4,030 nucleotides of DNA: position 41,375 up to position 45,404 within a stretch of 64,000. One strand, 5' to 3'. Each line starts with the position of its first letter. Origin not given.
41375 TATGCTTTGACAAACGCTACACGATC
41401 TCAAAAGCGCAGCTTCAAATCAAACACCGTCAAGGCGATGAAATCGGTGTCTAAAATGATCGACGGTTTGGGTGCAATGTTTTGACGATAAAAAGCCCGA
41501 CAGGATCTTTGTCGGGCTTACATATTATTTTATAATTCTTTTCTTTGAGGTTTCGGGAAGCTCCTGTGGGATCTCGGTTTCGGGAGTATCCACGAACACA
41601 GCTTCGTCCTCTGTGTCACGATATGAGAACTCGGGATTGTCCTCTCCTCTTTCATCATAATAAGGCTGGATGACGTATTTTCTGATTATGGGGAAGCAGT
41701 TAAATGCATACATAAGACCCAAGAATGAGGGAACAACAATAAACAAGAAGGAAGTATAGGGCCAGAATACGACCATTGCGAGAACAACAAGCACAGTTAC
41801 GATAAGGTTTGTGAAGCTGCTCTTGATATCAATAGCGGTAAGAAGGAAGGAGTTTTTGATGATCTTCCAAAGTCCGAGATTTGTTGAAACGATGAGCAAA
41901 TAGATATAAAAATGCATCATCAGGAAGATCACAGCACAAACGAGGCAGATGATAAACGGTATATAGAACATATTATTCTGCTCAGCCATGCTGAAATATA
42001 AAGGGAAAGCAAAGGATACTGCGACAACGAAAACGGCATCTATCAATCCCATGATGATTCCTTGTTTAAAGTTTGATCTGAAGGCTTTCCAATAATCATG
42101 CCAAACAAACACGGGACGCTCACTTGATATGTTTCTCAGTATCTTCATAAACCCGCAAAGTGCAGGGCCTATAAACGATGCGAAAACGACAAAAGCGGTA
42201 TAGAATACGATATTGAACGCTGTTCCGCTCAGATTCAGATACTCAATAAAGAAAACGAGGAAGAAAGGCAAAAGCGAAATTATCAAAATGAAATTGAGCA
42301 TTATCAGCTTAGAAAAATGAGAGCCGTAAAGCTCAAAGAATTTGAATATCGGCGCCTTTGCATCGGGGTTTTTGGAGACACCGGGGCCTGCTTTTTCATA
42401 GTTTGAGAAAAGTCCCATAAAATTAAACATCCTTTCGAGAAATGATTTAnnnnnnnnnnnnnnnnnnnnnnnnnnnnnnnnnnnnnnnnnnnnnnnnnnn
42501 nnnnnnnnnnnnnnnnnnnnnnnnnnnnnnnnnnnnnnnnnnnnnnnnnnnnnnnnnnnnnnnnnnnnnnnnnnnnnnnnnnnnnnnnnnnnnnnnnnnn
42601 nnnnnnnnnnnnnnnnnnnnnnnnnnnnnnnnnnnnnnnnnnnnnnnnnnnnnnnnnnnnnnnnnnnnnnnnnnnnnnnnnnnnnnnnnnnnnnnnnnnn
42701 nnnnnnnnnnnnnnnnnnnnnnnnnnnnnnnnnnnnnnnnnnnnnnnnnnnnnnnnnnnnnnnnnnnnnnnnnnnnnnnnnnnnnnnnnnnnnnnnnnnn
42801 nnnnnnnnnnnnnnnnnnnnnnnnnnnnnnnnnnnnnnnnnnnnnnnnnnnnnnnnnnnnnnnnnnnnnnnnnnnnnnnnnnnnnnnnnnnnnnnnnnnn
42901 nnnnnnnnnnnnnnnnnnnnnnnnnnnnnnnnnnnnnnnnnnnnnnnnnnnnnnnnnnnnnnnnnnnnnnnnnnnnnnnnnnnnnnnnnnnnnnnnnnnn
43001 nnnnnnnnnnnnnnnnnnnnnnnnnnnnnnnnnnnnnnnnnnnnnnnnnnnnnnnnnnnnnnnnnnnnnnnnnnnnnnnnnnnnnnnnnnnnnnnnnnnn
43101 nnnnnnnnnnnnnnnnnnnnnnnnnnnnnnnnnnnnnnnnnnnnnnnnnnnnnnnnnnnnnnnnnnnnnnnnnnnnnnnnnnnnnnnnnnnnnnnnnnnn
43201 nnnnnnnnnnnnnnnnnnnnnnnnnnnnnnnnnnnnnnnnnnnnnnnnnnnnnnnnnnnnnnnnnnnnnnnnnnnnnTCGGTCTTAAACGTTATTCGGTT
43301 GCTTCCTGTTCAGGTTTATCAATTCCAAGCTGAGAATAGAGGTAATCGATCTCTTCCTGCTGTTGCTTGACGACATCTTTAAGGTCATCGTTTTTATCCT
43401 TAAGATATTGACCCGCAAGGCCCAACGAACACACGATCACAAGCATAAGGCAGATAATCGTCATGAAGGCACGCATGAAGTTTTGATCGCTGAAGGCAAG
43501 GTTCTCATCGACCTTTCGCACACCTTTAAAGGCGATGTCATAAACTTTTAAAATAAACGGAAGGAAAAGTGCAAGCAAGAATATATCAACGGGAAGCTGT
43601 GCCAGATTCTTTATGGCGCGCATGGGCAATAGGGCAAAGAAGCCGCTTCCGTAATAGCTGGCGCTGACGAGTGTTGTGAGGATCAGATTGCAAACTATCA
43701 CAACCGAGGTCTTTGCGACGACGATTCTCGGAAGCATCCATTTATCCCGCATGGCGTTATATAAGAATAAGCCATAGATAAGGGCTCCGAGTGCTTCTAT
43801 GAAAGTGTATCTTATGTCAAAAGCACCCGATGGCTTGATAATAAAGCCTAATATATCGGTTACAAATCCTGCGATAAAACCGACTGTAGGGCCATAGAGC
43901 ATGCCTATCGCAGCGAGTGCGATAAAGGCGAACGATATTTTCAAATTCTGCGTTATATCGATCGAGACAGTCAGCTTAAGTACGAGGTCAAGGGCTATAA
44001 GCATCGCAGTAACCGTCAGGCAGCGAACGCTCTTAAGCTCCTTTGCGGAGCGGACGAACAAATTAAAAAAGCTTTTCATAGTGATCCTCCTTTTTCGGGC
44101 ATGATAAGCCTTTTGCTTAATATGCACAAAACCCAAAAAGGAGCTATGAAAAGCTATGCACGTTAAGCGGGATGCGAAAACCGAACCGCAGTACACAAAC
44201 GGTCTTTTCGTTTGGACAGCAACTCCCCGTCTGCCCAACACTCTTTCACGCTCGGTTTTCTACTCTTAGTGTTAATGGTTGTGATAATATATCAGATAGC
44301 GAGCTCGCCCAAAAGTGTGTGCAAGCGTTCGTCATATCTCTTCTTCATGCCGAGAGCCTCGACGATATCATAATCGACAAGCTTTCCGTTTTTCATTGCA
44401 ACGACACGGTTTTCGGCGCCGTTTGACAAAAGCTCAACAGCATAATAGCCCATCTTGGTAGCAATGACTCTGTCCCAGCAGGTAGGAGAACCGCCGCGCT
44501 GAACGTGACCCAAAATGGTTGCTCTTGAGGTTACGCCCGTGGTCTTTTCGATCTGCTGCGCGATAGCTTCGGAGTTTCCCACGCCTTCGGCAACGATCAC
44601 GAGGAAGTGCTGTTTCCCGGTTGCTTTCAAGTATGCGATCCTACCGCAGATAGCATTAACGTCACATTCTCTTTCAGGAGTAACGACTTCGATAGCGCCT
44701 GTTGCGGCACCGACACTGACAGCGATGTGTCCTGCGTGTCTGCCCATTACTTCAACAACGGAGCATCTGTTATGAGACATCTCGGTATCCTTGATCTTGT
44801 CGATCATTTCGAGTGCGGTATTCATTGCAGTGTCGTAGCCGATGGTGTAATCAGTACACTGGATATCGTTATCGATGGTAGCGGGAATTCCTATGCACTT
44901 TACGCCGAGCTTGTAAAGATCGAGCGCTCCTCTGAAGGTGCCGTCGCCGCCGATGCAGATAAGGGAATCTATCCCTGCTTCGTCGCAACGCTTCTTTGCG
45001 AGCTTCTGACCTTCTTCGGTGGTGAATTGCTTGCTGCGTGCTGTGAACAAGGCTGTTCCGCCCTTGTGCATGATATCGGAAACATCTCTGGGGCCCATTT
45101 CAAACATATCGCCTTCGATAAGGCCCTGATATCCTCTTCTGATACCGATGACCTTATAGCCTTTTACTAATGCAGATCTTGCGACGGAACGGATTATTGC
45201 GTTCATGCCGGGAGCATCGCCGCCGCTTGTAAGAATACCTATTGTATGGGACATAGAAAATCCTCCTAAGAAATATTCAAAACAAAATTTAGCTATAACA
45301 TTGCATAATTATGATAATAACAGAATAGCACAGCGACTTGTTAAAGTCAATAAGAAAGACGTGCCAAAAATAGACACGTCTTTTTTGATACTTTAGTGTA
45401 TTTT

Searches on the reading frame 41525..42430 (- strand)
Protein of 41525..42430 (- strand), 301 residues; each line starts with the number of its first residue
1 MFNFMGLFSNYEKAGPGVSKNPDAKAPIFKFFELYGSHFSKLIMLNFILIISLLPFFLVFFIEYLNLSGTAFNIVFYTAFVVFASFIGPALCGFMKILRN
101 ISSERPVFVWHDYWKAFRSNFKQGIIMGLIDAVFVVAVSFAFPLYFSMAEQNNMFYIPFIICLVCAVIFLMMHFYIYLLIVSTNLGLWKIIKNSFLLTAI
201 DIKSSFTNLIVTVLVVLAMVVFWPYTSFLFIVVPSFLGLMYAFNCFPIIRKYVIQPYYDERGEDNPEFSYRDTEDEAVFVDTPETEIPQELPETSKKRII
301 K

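Call 47: search_protein_families(library=pfam, proteins=[window:41525-42430:-], max_evalue=0.0001)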
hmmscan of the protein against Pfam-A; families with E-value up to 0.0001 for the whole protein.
window:41525-42430:- (301 aa): 1 family
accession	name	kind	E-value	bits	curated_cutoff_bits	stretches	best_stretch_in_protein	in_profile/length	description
PF04854.19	DUF624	-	1.9e-06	28.4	24.2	1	73-138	5-73/77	Protein of unknown function, DUF624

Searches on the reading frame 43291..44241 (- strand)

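Call 47: search_protein_families(library=pfam, proteins=[window:43291-44241:-], max_evalue=0.0001)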
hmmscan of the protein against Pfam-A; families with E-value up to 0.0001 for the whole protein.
window:43291-44241:- (316 aa): 3 families
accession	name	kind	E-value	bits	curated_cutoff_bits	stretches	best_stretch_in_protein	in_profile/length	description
PF12822.12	ECF_trnsprt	-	4.3e-11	43.6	30.7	1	75-223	3-165/169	ECF transporter, substrate-specific component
PF07155.17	ECF-ribofla_trS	-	3.5e-09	37.3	26.7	1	71-198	3-138/172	ECF-type riboflavin transporter, S component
PF09515.15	Thia_YuaJ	-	1.4e-05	25.7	25.8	1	76-145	2-71/177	Thiamine transporter protein (Thia_YuaJ)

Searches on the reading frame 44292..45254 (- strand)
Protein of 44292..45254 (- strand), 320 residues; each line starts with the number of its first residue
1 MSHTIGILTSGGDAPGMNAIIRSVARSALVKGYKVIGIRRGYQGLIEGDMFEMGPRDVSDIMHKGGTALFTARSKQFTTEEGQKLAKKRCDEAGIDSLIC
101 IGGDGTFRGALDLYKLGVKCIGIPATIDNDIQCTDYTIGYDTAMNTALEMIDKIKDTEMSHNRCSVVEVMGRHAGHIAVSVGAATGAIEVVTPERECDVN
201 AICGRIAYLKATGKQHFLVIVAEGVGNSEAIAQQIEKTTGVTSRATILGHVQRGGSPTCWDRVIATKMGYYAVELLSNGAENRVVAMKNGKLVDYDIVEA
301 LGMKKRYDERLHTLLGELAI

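Call 47: search_protein_families(library=pfam, proteins=[window:44292-45254:-], max_evalue=0.0001)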
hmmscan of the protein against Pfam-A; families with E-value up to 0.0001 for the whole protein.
window:44292-45254:- (320 aa): 1 family
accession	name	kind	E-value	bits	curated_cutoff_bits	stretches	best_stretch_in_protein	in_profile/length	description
PF00365.25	PFK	-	3.4e-104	348.5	30.9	1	5-276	2-277/277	Phosphofructokinase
